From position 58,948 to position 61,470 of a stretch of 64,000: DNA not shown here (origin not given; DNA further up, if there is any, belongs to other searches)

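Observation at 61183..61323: Bacterial-type LigA carries a C-terminal linker ending in a PIP-box-like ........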

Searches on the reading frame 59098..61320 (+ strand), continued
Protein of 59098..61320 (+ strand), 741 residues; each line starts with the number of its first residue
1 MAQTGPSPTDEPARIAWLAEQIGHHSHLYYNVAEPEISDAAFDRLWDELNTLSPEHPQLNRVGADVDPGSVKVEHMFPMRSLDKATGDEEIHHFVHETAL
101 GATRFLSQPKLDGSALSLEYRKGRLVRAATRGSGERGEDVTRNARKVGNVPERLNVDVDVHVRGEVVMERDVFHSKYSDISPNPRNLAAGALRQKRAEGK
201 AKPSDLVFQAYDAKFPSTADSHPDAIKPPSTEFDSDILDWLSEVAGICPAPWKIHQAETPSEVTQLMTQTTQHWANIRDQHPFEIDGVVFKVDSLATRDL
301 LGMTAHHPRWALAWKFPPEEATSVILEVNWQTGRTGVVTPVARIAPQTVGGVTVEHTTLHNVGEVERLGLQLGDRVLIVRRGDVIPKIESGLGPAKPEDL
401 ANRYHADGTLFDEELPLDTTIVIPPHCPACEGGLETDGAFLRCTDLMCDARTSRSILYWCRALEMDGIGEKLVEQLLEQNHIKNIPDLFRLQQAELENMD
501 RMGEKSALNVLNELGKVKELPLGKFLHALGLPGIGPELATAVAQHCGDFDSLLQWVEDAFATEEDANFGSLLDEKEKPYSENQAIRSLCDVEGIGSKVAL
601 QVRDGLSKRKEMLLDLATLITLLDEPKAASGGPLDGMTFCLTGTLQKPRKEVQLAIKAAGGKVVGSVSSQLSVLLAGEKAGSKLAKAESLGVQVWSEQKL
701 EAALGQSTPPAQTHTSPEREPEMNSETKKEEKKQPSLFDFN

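Call 39: list_cluster_members(proteins=[P0282, P0285, P0286, P0289, P0277, P0276, P0279, P0287, P0121, P0281])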
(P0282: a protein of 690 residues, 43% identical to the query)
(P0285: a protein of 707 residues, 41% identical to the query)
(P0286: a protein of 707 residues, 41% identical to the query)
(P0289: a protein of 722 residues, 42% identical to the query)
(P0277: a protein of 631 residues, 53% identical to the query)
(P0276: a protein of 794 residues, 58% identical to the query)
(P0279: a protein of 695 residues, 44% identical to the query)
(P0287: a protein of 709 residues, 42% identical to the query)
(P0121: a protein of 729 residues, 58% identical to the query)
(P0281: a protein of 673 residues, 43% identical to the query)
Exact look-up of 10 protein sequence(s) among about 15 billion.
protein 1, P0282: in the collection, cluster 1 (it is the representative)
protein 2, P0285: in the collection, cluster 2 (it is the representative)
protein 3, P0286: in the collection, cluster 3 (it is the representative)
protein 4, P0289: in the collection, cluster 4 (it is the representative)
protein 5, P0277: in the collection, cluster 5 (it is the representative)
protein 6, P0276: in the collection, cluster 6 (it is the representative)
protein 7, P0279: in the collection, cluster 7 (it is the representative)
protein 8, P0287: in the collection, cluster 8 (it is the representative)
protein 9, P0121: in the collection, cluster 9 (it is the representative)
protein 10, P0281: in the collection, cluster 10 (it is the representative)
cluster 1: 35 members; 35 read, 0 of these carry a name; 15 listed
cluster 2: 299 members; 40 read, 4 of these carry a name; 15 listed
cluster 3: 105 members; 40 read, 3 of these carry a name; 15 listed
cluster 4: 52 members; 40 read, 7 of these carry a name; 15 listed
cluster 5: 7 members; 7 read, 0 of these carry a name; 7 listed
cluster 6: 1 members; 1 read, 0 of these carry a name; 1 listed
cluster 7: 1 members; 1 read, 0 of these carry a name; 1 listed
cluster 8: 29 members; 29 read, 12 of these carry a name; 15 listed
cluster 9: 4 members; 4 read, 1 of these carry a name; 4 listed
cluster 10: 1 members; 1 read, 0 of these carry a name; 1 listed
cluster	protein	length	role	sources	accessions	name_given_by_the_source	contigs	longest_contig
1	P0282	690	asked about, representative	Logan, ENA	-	-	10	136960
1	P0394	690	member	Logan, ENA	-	-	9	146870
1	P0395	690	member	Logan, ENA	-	-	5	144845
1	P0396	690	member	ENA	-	-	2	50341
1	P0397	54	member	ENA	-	-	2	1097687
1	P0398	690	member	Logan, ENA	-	-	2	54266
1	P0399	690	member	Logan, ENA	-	-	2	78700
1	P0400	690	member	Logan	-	-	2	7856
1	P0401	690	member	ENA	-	-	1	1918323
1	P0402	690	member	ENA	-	-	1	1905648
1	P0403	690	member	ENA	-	-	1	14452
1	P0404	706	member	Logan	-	-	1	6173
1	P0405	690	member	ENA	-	-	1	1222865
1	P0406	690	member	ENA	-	-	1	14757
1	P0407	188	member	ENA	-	-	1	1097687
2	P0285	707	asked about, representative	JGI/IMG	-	-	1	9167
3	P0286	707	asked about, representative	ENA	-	-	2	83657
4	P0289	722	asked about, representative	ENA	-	-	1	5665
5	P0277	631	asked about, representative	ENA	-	-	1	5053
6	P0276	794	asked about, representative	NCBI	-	-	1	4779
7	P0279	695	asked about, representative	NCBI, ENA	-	-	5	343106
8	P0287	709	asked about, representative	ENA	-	-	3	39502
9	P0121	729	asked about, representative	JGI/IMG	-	DNA ligase (NAD+)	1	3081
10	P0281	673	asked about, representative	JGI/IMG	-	-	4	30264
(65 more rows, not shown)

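Call 41: find_encoding_contigs(protein=P0287, flank=10000, max_places=3)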
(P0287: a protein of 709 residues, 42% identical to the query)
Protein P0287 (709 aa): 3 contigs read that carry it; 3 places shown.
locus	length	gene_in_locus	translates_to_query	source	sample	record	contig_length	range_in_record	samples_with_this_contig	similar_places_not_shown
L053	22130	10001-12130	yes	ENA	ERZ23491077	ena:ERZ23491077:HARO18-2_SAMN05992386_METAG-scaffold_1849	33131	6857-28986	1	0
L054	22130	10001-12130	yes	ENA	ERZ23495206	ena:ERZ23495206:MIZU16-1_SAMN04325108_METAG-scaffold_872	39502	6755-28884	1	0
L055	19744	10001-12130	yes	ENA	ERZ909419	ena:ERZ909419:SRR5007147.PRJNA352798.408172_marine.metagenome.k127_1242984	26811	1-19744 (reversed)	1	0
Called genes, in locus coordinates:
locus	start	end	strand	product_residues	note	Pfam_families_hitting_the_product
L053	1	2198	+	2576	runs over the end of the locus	PF02369:Big_1 (faint)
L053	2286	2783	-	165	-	-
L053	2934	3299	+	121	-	PF17135:Ribosomal_L18, PF00828:Ribosomal_L27A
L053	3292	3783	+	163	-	PF00572:Ribosomal_L13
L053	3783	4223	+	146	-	PF00380:Ribosomal_S9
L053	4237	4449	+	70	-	PF01194:RNA_pol_N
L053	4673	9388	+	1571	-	PF05048:NosD (faint)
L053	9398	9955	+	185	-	-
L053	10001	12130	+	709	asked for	PF22745:Nlig-Ia, PF01653:DNA_ligase_aden, PF03120:OB_DNA_ligase, PF12826:HHH_2 (faint), PF14520:HHH_5 (faint), PF00533:BRCT, PF12738:PTCB-BRCT (weak)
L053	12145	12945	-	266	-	PF09754:PAC2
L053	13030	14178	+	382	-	PF12705:PDDEXK_1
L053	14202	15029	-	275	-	PF01612:DNA_pol_A_exo1 (faint), PF00929:RNase_T, PF13482:RNase_H_2, PF21762:DEDDh_C (faint)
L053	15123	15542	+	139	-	-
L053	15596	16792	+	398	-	PF00801:PKD, PF18911:PKD_4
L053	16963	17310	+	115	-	-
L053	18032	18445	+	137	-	PF13279:4HBT_2, PF03061:4HBT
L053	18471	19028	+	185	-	-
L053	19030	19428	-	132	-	-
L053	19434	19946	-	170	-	-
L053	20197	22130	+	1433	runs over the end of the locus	PF01839:FG-GAP (faint), PF13517:FG-GAP_3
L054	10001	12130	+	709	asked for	PF22745:Nlig-Ia, PF01653:DNA_ligase_aden, PF03120:OB_DNA_ligase, PF12826:HHH_2 (faint), PF14520:HHH_5 (faint), PF00533:BRCT, PF12738:PTCB-BRCT (weak)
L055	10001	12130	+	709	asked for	PF22745:Nlig-Ia, PF01653:DNA_ligase_aden, PF03120:OB_DNA_ligase, PF12826:HHH_2 (faint), PF14520:HHH_5 (faint), PF00533:BRCT, PF12738:PTCB-BRCT (weak)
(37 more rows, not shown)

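Call 43: find_encoding_contigs(protein=P0257, flank=10000, max_places=1)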
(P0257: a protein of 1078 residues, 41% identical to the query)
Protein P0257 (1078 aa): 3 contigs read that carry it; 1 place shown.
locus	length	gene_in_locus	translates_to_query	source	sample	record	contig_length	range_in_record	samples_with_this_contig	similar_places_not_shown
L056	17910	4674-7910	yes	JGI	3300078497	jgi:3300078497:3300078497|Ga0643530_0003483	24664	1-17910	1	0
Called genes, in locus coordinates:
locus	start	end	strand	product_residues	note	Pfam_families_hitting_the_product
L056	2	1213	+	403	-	?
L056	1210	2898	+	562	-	-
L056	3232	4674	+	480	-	PF00078:RVT_1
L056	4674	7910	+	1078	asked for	PF03747:ADP_ribosyl_GH, PF22745:Nlig-Ia (weak), PF01653:DNA_ligase_aden, PF03120:OB_DNA_ligase, PF14520:HHH_5 (weak), PF12826:HHH_2, PF00533:BRCT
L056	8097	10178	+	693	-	PF26550:Tricorn_2nd, PF07676:PD40, PF26549:Tricorn_N, PF02129:Peptidase_S15 (faint), PF00326:Peptidase_S9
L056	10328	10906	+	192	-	PF00691:OmpA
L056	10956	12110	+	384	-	-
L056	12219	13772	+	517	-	PF22807:TrAA12 (faint), PF07995:GSDH (weak)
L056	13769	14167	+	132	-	PF13442:Cytochrome_CBB3, PF00034:Cytochrom_C (faint)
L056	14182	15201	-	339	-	-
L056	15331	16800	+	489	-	-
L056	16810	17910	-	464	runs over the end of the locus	-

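Call 44: find_encoding_contigs(protein=P0159, flank=10000, max_places=1)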
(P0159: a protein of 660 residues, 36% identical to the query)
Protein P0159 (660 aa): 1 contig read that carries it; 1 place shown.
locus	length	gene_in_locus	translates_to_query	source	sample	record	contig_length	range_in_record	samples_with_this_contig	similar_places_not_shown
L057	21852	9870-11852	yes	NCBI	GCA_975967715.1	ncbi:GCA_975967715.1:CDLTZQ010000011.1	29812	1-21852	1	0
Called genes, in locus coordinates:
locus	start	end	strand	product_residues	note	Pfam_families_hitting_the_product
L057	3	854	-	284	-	?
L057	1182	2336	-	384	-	PF00465:Fe-ADH, PF13685:Fe-ADH_2 (weak), PF25137:ADH_Fe_C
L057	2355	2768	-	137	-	PF02036:SCP2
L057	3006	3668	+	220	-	-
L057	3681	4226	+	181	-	PF00025:Arf, PF00071:Ras, PF08477:Roc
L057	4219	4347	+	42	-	-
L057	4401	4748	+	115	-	-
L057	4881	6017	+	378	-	-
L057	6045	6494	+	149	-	-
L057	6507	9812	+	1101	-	PF13249:SQHop_cyclase_N (faint), PF13243:SQHop_cyclase_C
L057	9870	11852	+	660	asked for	PF22745:Nlig-Ia, PF01653:DNA_ligase_aden, PF03120:OB_DNA_ligase, PF12826:HHH_2, PF14520:HHH_5, PF00533:BRCT, PF12738:PTCB-BRCT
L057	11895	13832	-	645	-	PF03415:Peptidase_C11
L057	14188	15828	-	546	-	PF07786:HGSNAT_cat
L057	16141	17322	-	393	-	-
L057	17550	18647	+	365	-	PF04055:Radical_SAM, PF13353:Fer4_12, PF13186:SPASM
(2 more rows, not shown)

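Call 59: search_protein_families(library=ncbifam, proteins=[P0122, P0276, P0277, P0125, P0159, P0279, P0287, P0257], max_evalue=1e-50)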
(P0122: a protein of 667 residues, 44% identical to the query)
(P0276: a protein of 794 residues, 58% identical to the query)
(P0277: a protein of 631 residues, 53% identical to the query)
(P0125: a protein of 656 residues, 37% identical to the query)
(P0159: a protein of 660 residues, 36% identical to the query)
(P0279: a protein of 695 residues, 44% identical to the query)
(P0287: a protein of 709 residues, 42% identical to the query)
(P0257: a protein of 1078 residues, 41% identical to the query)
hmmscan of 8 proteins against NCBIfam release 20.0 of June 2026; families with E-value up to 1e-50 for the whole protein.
P0122 (667 aa): 5 families
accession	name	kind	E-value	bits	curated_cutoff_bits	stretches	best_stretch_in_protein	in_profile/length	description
NF005932.1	PRK07956.1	equivalog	7e-173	576.6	369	1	8-628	2-663/664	NAD-dependent DNA ligase LigA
TIGR00575.1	dnlj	equivalog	1.5e-172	575.4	444.45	1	12-624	1-651/652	NAD-dependent DNA ligase LigA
NF010931.0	PRK14351.1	equivalog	1e-143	480.5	1051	1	5-634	32-687/692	NAD-dependent DNA ligase LigA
NF010930.0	PRK14350.1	equivalog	3.5e-83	280.1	652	1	9-621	9-657/669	NAD-dependent DNA ligase LigA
NF005987.0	PRK08097.1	equivalog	1.4e-64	218.5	498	1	7-529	32-536/562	NAD-dependent DNA ligase LigB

P0276 (794 aa): 5 families
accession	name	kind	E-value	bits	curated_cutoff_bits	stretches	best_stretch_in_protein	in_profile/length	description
NF005932.1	PRK07956.1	equivalog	7e-185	616.3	369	1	7-621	2-663/664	NAD-dependent DNA ligase LigA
TIGR00575.1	dnlj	equivalog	1e-184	615.6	444.45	1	11-617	1-651/652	NAD-dependent DNA ligase LigA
NF010931.0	PRK14351.1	equivalog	3.8e-142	475.2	1051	1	5-628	33-688/692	NAD-dependent DNA ligase LigA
NF010930.0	PRK14350.1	equivalog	6.9e-97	325.4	652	1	6-623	7-666/669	NAD-dependent DNA ligase LigA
NF005987.0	PRK08097.1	equivalog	4.7e-66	223.4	498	1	5-536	31-550/562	NAD-dependent DNA ligase LigB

P0277 (631 aa): 5 families
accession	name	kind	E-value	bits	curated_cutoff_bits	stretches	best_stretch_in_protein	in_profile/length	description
NF005932.1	PRK07956.1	equivalog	1.5e-177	592.1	369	1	7-619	1-664/664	NAD-dependent DNA ligase LigA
TIGR00575.1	dnlj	equivalog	1.8e-174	581.7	444.45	1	12-615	1-652/652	NAD-dependent DNA ligase LigA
NF010931.0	PRK14351.1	equivalog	9.4e-133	444.2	1051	1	4-623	31-686/692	NAD-dependent DNA ligase LigA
NF010930.0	PRK14350.1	equivalog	3.3e-93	313.2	652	1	1-616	1-662/669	NAD-dependent DNA ligase LigA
NF005987.0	PRK08097.1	equivalog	3.4e-72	243.7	498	1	4-529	29-543/562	NAD-dependent DNA ligase LigB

P0125 (656 aa): 5 families
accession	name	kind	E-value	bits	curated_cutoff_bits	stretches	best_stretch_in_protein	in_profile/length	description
TIGR00575.1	dnlj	equivalog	1.6e-180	601.7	444.45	1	16-635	1-652/652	NAD-dependent DNA ligase LigA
NF005932.1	PRK07956.1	equivalog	2.8e-176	587.9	369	1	12-639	2-664/664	NAD-dependent DNA ligase LigA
NF010931.0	PRK14351.1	equivalog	9.8e-135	450.7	1051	1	12-642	35-685/692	NAD-dependent DNA ligase LigA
NF010930.0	PRK14350.1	equivalog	2.8e-93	313.4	652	1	8-639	4-665/669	NAD-dependent DNA ligase LigA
NF005987.0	PRK08097.1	equivalog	2.1e-57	194.8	498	1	11-539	32-541/562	NAD-dependent DNA ligase LigB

P0159 (660 aa): 5 families
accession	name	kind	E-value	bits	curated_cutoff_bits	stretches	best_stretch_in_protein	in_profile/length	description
TIGR00575.1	dnlj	equivalog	8.3e-174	579.6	444.45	1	11-633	1-652/652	NAD-dependent DNA ligase LigA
NF005932.1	PRK07956.1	equivalog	2.2e-173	578.3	369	1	6-636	1-663/664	NAD-dependent DNA ligase LigA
NF010931.0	PRK14351.1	equivalog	7.2e-130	434.7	1051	1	5-644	33-689/692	NAD-dependent DNA ligase LigA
NF010930.0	PRK14350.1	equivalog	3.7e-103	346.1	652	1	4-637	5-665/669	NAD-dependent DNA ligase LigA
NF005987.0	PRK08097.1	equivalog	4.1e-65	220.3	498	1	4-538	30-541/562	NAD-dependent DNA ligase LigB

P0279 (695 aa): 5 families
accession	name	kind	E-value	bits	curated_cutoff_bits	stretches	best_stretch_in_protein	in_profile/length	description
TIGR00575.1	dnlj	equivalog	1.2e-177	592.3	444.45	1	28-685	1-652/652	NAD-dependent DNA ligase LigA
NF005932.1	PRK07956.1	equivalog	1.2e-174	582.5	369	1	24-689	2-664/664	NAD-dependent DNA ligase LigA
NF010931.0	PRK14351.1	equivalog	2.5e-127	426.2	1051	1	20-589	31-609/692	NAD-dependent DNA ligase LigA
NF010930.0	PRK14350.1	equivalog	1.5e-93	314.4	652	1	23-558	7-557/669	NAD-dependent DNA ligase LigA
NF005987.0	PRK08097.1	equivalog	5.6e-60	203.3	498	1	21-558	30-536/562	NAD-dependent DNA ligase LigB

P0287 (709 aa): 4 families
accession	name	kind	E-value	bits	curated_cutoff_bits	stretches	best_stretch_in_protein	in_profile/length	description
TIGR00575.1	dnlj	equivalog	3.3e-165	551.1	444.45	1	26-702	1-652/652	NAD-dependent DNA ligase LigA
NF005932.1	PRK07956.1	equivalog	7.2e-162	540.3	369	1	22-706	2-664/664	NAD-dependent DNA ligase LigA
NF010931.0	PRK14351.1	equivalog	1e-120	404.4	1051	1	21-706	34-682/692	NAD-dependent DNA ligase LigA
NF010930.0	PRK14350.1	equivalog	1.7e-78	264.6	652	1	23-705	9-664/669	NAD-dependent DNA ligase LigA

P0257 (1078 aa): 5 families
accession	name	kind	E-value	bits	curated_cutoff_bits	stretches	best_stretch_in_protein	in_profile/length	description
TIGR00575.1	dnlj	equivalog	1.4e-152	509.4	444.45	1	410-1005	1-631/652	NAD-dependent DNA ligase LigA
NF005932.1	PRK07956.1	equivalog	9.2e-151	503.6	369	1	407-1037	3-662/664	NAD-dependent DNA ligase LigA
NF010931.0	PRK14351.1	equivalog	2.2e-119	400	1051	1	389-1041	16-684/692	NAD-dependent DNA ligase LigA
NF010930.0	PRK14350.1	equivalog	4.3e-76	256.7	652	1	407-1006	9-641/669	NAD-dependent DNA ligase LigA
NF005987.0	PRK08097.1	equivalog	1.7e-51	175.3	498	1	403-930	30-537/562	NAD-dependent DNA ligase LigB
